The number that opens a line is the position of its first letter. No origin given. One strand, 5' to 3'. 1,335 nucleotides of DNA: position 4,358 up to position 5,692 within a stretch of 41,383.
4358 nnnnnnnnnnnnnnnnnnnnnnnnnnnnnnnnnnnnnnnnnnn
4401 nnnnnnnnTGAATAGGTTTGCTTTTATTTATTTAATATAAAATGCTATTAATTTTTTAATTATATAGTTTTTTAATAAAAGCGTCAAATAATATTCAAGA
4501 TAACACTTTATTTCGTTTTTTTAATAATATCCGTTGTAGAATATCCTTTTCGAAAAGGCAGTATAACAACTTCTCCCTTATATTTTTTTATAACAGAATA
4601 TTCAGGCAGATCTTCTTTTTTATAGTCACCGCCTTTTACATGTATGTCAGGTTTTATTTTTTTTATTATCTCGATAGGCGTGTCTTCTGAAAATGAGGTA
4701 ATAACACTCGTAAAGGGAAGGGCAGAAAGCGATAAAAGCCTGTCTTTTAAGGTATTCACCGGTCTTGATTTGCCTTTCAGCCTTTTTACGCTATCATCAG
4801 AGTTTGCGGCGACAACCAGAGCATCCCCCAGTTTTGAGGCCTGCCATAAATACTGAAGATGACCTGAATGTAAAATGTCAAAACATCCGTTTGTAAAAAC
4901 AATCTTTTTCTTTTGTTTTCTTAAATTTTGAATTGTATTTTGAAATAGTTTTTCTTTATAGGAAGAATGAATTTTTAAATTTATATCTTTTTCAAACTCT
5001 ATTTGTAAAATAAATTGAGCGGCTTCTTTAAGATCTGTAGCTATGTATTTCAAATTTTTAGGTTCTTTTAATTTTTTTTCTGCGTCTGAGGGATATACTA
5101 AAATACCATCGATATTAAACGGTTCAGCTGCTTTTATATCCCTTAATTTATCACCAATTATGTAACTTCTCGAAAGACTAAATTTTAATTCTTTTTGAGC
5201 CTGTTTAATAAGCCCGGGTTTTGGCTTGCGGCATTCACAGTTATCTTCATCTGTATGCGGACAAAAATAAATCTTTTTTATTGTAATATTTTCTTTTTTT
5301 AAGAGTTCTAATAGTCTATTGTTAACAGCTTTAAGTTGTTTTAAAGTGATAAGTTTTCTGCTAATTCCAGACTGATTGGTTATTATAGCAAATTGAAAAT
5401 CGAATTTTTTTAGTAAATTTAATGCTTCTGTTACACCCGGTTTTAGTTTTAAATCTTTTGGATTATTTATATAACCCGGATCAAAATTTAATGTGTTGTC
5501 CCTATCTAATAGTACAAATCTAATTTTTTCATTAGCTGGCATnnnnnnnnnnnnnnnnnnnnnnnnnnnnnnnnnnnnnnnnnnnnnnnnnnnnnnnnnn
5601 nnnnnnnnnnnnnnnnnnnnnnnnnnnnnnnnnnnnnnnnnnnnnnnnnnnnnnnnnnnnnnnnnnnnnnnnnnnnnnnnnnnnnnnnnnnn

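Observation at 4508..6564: Non-canonical ADP-heptose gene set: GmhB fused to the HldE adenylyltransferase domain, coupled to a fructosamine-kinase-family kinase and a Zn-ribbon ORF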

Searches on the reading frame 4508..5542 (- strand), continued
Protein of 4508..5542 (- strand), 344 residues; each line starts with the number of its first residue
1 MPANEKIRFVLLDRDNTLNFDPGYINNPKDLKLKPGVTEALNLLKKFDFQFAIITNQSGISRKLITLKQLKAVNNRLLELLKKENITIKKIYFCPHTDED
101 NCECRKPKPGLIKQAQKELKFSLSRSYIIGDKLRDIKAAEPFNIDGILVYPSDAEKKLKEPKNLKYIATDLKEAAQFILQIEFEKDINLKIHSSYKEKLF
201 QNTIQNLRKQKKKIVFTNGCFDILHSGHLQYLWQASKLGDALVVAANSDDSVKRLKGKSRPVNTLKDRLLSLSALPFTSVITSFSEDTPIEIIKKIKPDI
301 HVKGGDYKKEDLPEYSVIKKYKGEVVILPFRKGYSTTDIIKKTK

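Call 21: search_protein_families(library=ncbifam, proteins=[L006:9033-9998:+, L006:8416-9036:+, L006:9995-10990:+, L013:7283-8311:+, L013:8292-8792:+, L005:9770-9970:+, L001:8984-9187:+], max_evalue=0.001)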
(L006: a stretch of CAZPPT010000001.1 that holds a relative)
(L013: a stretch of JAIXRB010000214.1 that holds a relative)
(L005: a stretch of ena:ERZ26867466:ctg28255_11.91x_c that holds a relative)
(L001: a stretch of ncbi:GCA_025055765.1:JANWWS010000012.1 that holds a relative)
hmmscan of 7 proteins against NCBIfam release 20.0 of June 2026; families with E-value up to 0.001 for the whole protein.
L006:9033-9998:+ (321 aa): 21 families
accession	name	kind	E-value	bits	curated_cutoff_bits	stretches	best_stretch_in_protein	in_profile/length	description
TIGR02198.1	rfaE_dom_I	equivalog_domain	7.5e-81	271.7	345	1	5-302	4-299/315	D-glycero-beta-D-manno-heptose-7-phosphate kinase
NF008454.0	PRK11316.1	equivalog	3.2e-57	194.2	521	1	2-302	4-297/475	bifunctional D-glycero-beta-D-manno-heptose-7-phosphate kinase/D-glycero-beta-D-manno-heptose 1-phosphate adenylyltransferase HldE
TIGR03168.1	1-PFK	subfamily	2.7e-19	69.2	216.4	1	38-300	24-281/305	hexose kinase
TIGR03828.1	pfkB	equivalog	2.1e-18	66.4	292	1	41-300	27-282/305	1-phosphofructokinase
TIGR02152.1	D_ribokin_bact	equivalog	1.5e-15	57.4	299.65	1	60-302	47-283/298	ribokinase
TIGR04382.1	myo_inos_iolC_N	equivalog_domain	1.1e-09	38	300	1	216-302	205-292/309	5-dehydro-2-deoxygluconokinase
NF007632.0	PRK10294.1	equivalog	4.3e-09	36.1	353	1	38-300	27-286/310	6-phosphofructokinase II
NF007068.0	PRK09513.1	equivalog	1.4e-07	31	432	1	196-303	183-289/312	1-phosphofructokinase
NF007321.0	PRK09813.1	equivalog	1.6e-07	31.1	247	1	47-290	22-245/261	fructoselysine 6-kinase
NF041164.1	NucKinThplmales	equivalog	7.8e-07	28.6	450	1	172-303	142-275/295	nucleoside kinase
NF041320.1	pfkB_Halo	equivalog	1e-06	28.4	400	1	170-291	146-268/302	1-phosphofructokinase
NF008353.0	PRK11142.1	equivalog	5.7e-06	26.1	341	1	192-303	177-287/307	ribokinase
TIGR00196.1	yjeF_cterm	hypoth_equivalog_domain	2.5e-05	23.8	129.85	1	159-299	107-249/277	NAD(P)H-hydrate dehydratase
NF006957.1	PRK09434.1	equivalog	4.4e-05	23.2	450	1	222-293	203-274/302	fructokinase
NF052444.1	DhDoxglucKinKdgK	equivalog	0.00027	20.4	400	1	227-301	216-291/303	2-dehydro-3-deoxygluconokinase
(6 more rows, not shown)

L006:8416-9036:+ (206 aa): 13 families
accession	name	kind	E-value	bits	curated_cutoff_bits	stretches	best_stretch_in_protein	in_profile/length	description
NF010546.0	PRK13936.1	equivalog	1.2e-64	217.7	276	1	39-204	22-190/197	phosphoheptose isomerase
TIGR00441.1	gmhA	equivalog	3.3e-64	215.6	209.45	1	51-203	2-154/154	D-sedoheptulose 7-phosphate isomerase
NF001628.0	PRK00414.1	equivalog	9.7e-52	175.4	265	1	43-204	27-188/192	D-sedoheptulose 7-phosphate isomerase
NF010547.0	PRK13938.1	equivalog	4.3e-46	157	320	1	47-204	32-189/196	D-sedoheptulose 7-phosphate isomerase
NF008138.0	PRK10886.1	equivalog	9.8e-42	142.9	352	1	45-204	26-188/196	DnaA initiator-associating protein DiaA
NF002805.0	PRK02947.1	subfamily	2.3e-08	33.5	135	1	28-161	5-140/247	sugar isomerase domain-containing protein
NF003915.0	PRK05441.1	subfamily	2.5e-08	33.3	168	1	43-179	45-182/300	N-acetylmuramic acid 6-phosphate etherase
NF009222.0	PRK12570.1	subfamily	2.7e-07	29.7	255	1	45-161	54-171/307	N-acetylmuramic acid 6-phosphate etherase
TIGR03127.2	RuMP_HxlB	equivalog_domain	8.7e-07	29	160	1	128-187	72-131/178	6-phospho-3-hexuloisomerase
TIGR00274.1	TIGR00274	equivalog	1.7e-05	24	302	1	24-175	21-173/291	N-acetylmuramic acid 6-phosphate etherase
NF040776.2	AlsR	equivalog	0.00015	20.8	400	1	127-183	175-231/279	transcriptional repressor AlsR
NF041755.1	RuMP_HxlAB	equivalog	0.00032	19.8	500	1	128-186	288-347/391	bifunctional 3-hexulose-6-phosphate synthase/6-phospho-3-hexuloisomerase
NF008458.0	PRK11337.1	equivalog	0.0009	18.3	378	0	126-169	186-229/293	MurR/RpiR family transcriptional regulator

L006:9995-10990:+ (331 aa): 18 families
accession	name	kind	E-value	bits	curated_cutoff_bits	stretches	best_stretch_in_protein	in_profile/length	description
TIGR02199.1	rfaE_dom_II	equivalog_domain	5.3e-58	194.9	181.5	1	188-330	2-144/144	D-glycero-beta-D-manno-heptose 1-phosphate adenylyltransferase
NF006506.0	PRK08942.1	equivalog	6.8e-48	162.6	178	1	2-160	3-154/182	D-glycero-beta-D-manno-heptose 1,7-bisphosphate 7-phosphatase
NF008454.0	PRK11316.1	equivalog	1.5e-47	162.3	521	1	184-330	327-473/475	bifunctional D-glycero-beta-D-manno-heptose-7-phosphate kinase/D-glycero-beta-D-manno-heptose 1-phosphate adenylyltransferase HldE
TIGR00213.1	GmhB_yaeD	subfamily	5.9e-45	153.1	149.6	1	3-157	2-154/176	D-glycero-beta-D-manno-heptose 1,7-bisphosphate 7-phosphatase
TIGR01656.1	Histidinol-ppas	subfamily_domain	3.1e-39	134.2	84.15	1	4-150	2-143/149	histidinol-phosphate phosphatase domain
NF050049.1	HBPPhtaseGmhB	domain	6.3e-39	133.5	250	1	2-157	3-148/171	D-glycero-alpha-D-manno-heptose-1,7-bisphosphate 7-phosphatase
TIGR01662.1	HAD-SF-IIIA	subfamily_domain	2.5e-31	108.6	44.6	1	3-152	1-138/141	HAD-IIIA family hydrolase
NF005264.0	PRK06769.1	equivalog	7e-25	87.8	217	1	3-154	5-138/175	HAD-IIIA family hydrolase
NF003937.0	PRK05446.1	equivalog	5.5e-20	71.7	443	1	1-163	2-159/355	bifunctional histidinol-phosphatase/imidazoleglycerol-phosphate dehydratase HisB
TIGR01261.1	hisB_Nterm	equivalog_domain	3.2e-18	65.8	140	1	3-160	2-154/161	histidinol-phosphatase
TIGR00125.1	cyt_tran_rel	domain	2.5e-15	56.4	27.7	1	200-263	2-62/65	adenylyltransferase/cytidyltransferase family protein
TIGR01518.1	g3p_cytidyltrns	equivalog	6.3e-12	45.7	165.4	1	200-327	1-124/125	glycerol-3-phosphate cytidylyltransferase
NF001985.0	PRK00777.1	subfamily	8.1e-08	32.5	104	1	195-257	2-62/157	pantetheine-phosphate adenylyltransferase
NF002250.0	PRK01170.1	subfamily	6.9e-05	22.5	489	1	200-244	3-47/322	bifunctional pantetheine-phosphate adenylyltransferase/NTP phosphatase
NF009695.0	PRK13222.1-2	equivalog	8e-05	22.2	225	1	107-151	148-192/226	phosphoglycolate phosphatase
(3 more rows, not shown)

L013:7283-8311:+ (342 aa): 22 families
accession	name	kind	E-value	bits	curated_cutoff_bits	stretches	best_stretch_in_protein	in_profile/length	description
TIGR02198.1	rfaE_dom_I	equivalog_domain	3.9e-111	371.2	345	1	15-330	2-313/315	D-glycero-beta-D-manno-heptose-7-phosphate kinase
NF008454.0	PRK11316.1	equivalog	1.1e-83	281.4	521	1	14-335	4-316/475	bifunctional D-glycero-beta-D-manno-heptose-7-phosphate kinase/D-glycero-beta-D-manno-heptose 1-phosphate adenylyltransferase HldE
TIGR03168.1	1-PFK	subfamily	2.9e-18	65.8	216.4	1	52-329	26-297/305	hexose kinase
TIGR02152.1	D_ribokin_bact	equivalog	3.7e-18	65.9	299.65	1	61-324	35-291/298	ribokinase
TIGR03828.1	pfkB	equivalog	7.2e-18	64.6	292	1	52-329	26-297/305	1-phosphofructokinase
NF008353.0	PRK11142.1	equivalog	1.2e-14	54.5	341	1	73-322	52-292/307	ribokinase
NF007632.0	PRK10294.1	equivalog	9.4e-10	38.2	353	1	61-313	39-289/310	6-phosphofructokinase II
NF041320.1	pfkB_Halo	equivalog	2.3e-09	37.1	400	1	57-333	33-296/302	1-phosphofructokinase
TIGR04382.1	myo_inos_iolC_N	equivalog_domain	4.6e-09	36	300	1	238-319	215-295/309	5-dehydro-2-deoxygluconokinase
NF006957.1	PRK09434.1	equivalog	2.3e-08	33.9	450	1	225-294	194-261/302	fructokinase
NF040938.1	KDG_KDGal_kin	equivalog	7.7e-08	31.8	400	1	225-321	198-291/305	bifunctional 2-dehydro-3-deoxygluconokinase/2-dehydro-3-deoxygalactonokinase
NF007355.0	PRK09850.1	equivalog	5.5e-07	29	540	1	57-310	36-283/313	pseudouridine kinase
NF053626.1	RibKinHalex1628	equivalog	2.3e-06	27.3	330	1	53-322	30-281/293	ATP-dependent ribose-1-phosphate kinase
NF041134.1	R1P_kin_Thcocales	equivalog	2.4e-06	27.2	500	1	53-325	29-274/291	ADP-dependent ribose-1-phosphate kinase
NF041164.1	NucKinThplmales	equivalog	3.6e-06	26.4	450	1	136-314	92-272/295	nucleoside kinase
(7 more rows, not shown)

L013:8292-8792:+ (166 aa): 7 families
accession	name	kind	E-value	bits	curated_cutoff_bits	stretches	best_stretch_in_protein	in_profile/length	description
TIGR02199.1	rfaE_dom_II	equivalog_domain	1.7e-59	199.7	181.5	1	30-164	9-143/144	D-glycero-beta-D-manno-heptose 1-phosphate adenylyltransferase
NF008454.0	PRK11316.1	equivalog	1.7e-49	168.8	521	1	16-165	322-473/475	bifunctional D-glycero-beta-D-manno-heptose-7-phosphate kinase/D-glycero-beta-D-manno-heptose 1-phosphate adenylyltransferase HldE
TIGR00125.1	cyt_tran_rel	domain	8.9e-14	51.4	27.7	1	34-92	1-56/65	adenylyltransferase/cytidyltransferase family protein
TIGR01518.1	g3p_cytidyltrns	equivalog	3.1e-09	37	165.4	1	35-160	1-122/125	glycerol-3-phosphate cytidylyltransferase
NF001985.0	PRK00777.1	subfamily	2.3e-08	34.3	104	1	36-92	8-62/157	pantetheine-phosphate adenylyltransferase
NF002250.0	PRK01170.1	subfamily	1.2e-05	25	489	1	34-77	2-45/322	bifunctional pantetheine-phosphate adenylyltransferase/NTP phosphatase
NF041124.1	CoaD_Thcocales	equivalog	1.4e-05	25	290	1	35-74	7-46/156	phosphopantetheine adenylyltransferase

L005:9770-9970:+ (66 aa): 0 families

L001:8984-9187:+ (67 aa): 0 families

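Call 22: find_homologous_proteins(query=L013:7283-8311:+, max_evalue=1e-10)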
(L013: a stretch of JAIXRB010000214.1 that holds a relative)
Query L013:7283-8311:+ (342 aa): 8000 proteins with E <= 1e-10 among 8000 candidates; the best 120 are listed.
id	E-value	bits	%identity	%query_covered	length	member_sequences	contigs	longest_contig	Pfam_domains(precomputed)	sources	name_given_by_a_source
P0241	2.2e-212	722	100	100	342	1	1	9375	PF08543.18,PF00294.30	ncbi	-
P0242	2.1e-192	656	89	100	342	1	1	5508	PF08543.18,PF00294.30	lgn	-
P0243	1.4e-118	414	60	96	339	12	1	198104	PF08543.18,PF00294.30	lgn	-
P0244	9.9e-118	411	58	98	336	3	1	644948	PF08543.18,PF00294.30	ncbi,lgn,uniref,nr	ncbi:bifunctional protein RfaE, domain I [Leptospira broomii serovar Hurstbridge str. 5399]|uniref:B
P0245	3.0e-117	409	60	96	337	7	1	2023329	PF08543.18,PF00294.30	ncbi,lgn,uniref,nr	ncbi:D-glycero-beta-D-manno-heptose-7-phosphate kinase [Leptospira bouyouniensis]|uniref:D-glycero-b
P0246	4.0e-116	406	59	96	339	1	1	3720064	PF08543.18,PF00294.30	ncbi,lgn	ncbi:D-glycero-beta-D-manno-heptose-7-phosphate kinase [Leptospira sp. WS39.C2]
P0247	5.3e-116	405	60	93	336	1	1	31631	PF08543.18,PF00294.30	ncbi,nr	ncbi:D-glycero-beta-D-manno-heptose-7-phosphate kinase [Leptospira sp. 96542]|nr:D-glycero-beta-D-ma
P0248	7.3e-116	405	59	96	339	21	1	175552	PF08543.18,PF00294.30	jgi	-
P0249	1.9e-115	404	60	92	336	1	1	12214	PF08543.18,PF01256.23,PF00294.30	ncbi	-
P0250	2.2e-115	403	60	96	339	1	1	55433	PF08543.18,PF00294.30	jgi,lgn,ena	-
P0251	2.3e-115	403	59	96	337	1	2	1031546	PF08543.18,PF00294.30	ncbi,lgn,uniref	ncbi:D-glycero-beta-D-manno-heptose-7-phosphate kinase [Leptospira brenneri]|uniref:D-glycero-beta-D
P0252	2.3e-115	403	59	96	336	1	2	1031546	PF08543.18,PF00294.30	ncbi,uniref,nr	ncbi:D-glycero-beta-D-manno-heptose-7-phosphate kinase [Leptospira brenneri]|uniref:D-glycero-beta-D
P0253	3.8e-115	403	59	96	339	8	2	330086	PF08543.18,PF00294.30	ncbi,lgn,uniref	ncbi:D-glycero-beta-D-manno-heptose-7-phosphate kinase [Leptospira yanagawae]|uniref:D-glycero-beta-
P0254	6.2e-115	402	60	96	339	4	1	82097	PF08543.18,PF00294.30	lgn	-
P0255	2.8e-114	400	56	98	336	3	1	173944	PF08543.18,PF00294.30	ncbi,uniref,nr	ncbi:D-glycero-beta-D-manno-heptose-7-phosphate kinase [Leptospira fletcheri]|uniref:D-glycero-beta-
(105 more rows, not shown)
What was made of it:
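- Tried and rejected: I searched for a canonical kinase in the same organism by querying with a Leptospiraceae HldA (call 22).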

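Call 23: find_encoding_contigs(protein=P0034, flank=10000, max_places=3)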
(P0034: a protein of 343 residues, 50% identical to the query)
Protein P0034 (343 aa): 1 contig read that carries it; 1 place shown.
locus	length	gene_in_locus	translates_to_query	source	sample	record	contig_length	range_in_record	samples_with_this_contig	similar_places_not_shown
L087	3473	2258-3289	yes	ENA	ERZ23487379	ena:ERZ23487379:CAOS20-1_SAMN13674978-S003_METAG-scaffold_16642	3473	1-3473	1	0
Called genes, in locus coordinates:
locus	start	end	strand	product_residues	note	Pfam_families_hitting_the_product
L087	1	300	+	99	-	?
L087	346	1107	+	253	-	PF01758:SBF, PF13593:SBF_like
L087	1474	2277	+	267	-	PF03881:Fructosamin_kin, PF01636:APH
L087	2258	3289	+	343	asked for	PF08645:PNK3P (weak), PF01467:CTP_transf_like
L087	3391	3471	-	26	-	?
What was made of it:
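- Tried and rejected: The look-up showed FN3K-fusion instead, so the match was a coincidence (call 23).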

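Call 24: find_encoding_contigs(protein=P0042, flank=10000, max_places=2)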
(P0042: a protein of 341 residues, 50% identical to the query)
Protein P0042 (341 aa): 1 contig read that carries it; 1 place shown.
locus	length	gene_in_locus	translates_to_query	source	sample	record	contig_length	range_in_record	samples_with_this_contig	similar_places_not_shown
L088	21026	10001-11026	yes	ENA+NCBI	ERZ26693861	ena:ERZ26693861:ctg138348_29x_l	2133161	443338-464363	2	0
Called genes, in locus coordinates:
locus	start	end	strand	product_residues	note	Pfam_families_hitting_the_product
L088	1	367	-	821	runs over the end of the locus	PF01161:PBP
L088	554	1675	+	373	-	PF01571:GCV_T, PF08669:GCV_T_C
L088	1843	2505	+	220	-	PF00574:CLP_protease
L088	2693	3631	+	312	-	PF02401:LYTB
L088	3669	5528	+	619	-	PF00515:TPR_1 (faint), PF07719:TPR_2 (faint), PF13174:TPR_6 (faint), PF13181:TPR_8 (faint), PF13424:TPR_12 (faint), PF13428:TPR_14 (faint), PF13432:TPR_16 (faint), PF14559:TPR_19 (faint), +1 more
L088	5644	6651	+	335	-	PF01408:GFO_IDH_MocA, PF03807:F420_oxidored (weak), PF02894:GFO_IDH_MocA_C (weak), PF22725:GFO_IDH_MocA_C3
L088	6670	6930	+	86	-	PF00364:Biotin_lipoyl, PF25997:BSH_YhbJ (weak)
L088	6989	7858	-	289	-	PF17827:PrmC_N, PF03602:Cons_hypoth95 (faint), PF05175:MTS, PF07669:Eco57I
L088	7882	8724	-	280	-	PF00487:FA_desaturase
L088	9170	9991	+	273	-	PF03881:Fructosamin_kin, PF01636:APH, PF01163:RIO1 (faint)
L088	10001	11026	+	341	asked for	PF00702:Hydrolase (faint), PF08645:PNK3P, PF13419:HAD_2 (faint), PF13242:Hydrolase_like, PF01467:CTP_transf_like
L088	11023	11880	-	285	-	PF04620:FlaA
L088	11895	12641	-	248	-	PF04620:FlaA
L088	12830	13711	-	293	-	PF00763:THF_DHG_CYH, PF02882:THF_DHG_CYH_C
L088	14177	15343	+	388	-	PF00285:Citrate_synt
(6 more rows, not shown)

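Call 25: find_encoding_contigs(protein=P0023, flank=10000, max_places=2)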
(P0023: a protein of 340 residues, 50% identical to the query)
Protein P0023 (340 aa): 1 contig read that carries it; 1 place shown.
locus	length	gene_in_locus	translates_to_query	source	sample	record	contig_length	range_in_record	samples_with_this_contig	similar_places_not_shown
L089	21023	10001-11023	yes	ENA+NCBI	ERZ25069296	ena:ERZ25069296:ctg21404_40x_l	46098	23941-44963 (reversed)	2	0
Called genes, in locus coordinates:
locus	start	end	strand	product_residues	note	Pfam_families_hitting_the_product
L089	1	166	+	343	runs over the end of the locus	PF01938:TRAM (weak)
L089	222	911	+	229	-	PF01128:IspD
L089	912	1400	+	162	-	PF02542:YgbB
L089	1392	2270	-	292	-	PF03819:MazG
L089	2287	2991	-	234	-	-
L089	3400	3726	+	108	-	-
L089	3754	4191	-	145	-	-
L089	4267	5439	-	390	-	PF19315:MC_hydratase, PF01575:MaoC_dehydratas (weak), PF13452:FAS1_DH_region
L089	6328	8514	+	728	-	PF00753:Lactamase_B (weak), PF23023:Anti-Pycsar_Apyc1, PF12706:Lactamase_B_2 (weak), PF00027:cNMP_binding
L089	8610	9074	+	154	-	PF17648:Luciferase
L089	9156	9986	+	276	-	PF03881:Fructosamin_kin, PF01636:APH, PF01163:RIO1 (faint)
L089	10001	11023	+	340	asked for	PF00702:Hydrolase (weak), PF08645:PNK3P (weak), PF13419:HAD_2 (faint), PF13242:Hydrolase_like, PF01467:CTP_transf_like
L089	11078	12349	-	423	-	PF12838:Fer4_7 (faint), PF12801:Fer4_5 (weak), PF25160:LdpA_Fe-S-bd (faint), PF13183:Fer4_8 (faint), PF13237:Fer4_10 (weak), PF13187:Fer4_9 (weak), PF14697:Fer4_21, PF00037:Fer4 (weak)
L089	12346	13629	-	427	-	PF01266:DAO (faint), PF03486:HI0933_like (faint), PF07992:Pyr_redox_2, PF13738:Pyr_redox_3 (faint), PF00070:Pyr_redox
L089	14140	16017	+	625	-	PF16177:ACAS_N, PF00501:AMP-binding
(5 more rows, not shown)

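Call 52: search_protein_families(library=pfam, proteins=[L001:3-731:+], max_evalue=10)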
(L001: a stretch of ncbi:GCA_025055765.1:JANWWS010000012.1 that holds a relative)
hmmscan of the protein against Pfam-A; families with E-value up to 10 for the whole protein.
L001:3-731:+ (242 aa): 9 families
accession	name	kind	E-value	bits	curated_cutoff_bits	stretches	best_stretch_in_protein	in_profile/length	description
PF02518.31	HATPase_c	-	2e-14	54.4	26.4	1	150-238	4-109/111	Histidine kinase-, DNA gyrase B-, and HSP90-like ATPase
PF07730.19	HisKA_3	-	3e-09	37.7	24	1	41-103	1-64/68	Histidine kinase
PF13581.12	HATPase_c_2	-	4e-07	30.5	27.4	1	155-233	35-124/127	Histidine kinase-like ATPase domain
PF13589.12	HATPase_c_3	-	0.013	15.9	25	1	155-204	6-54/137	Histidine kinase-, DNA gyrase B-, and HSP90-like ATPase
PF09077.16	Phage-MuB_C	-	0.015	15.6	25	1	141-175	33-67/78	Mu B transposition protein, C terminal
PF03965.22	Penicillinase_R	-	0.046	14.5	22.6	1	31-83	5-57/115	Penicillinase repressor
PF14097.11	SpoVAE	-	0.079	13.1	27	1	146-218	18-88/180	Stage V sporulation protein AE1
PF25559.1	DUF7931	-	2.1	8.4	27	1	3-34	46-77/149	Domain of unknown function (DUF7931)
PF23222.1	RRM_PARP14_1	-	8.1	6.9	27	0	123-141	12-30/80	PAR14-like, first RRM domain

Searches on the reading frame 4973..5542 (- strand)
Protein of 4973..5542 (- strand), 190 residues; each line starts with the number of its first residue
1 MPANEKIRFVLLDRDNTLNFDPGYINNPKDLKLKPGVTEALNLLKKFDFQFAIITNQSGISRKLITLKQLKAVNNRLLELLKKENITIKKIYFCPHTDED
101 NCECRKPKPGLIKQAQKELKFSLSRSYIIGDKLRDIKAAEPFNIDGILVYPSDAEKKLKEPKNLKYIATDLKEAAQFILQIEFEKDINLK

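Call 61: find_related_loci(query=window:4973-5542:-, collection=metagenome_contigs, flank=10000)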
Query seq(190 aa) (190 aa) in metagenome_contigs; peptide patterns used: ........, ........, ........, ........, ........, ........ (x = any residue, [..] = any of these).
398 stretches matched a pattern; 7 encode a relative of the query (tblastn E <= 1e-3); 7 distinct loci.
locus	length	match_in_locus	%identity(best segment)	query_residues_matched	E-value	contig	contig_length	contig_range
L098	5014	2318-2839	39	10-182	7e-36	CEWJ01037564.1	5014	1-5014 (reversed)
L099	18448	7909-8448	36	1-180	2e-35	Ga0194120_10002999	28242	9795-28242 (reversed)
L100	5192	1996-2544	34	6-180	8e-35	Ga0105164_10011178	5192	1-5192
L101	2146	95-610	36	10-179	1e-31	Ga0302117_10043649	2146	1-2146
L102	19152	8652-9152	38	10-175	2e-30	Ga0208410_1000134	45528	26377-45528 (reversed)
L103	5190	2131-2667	33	5-182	2e-28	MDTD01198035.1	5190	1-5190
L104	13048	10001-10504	36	10-176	2e-28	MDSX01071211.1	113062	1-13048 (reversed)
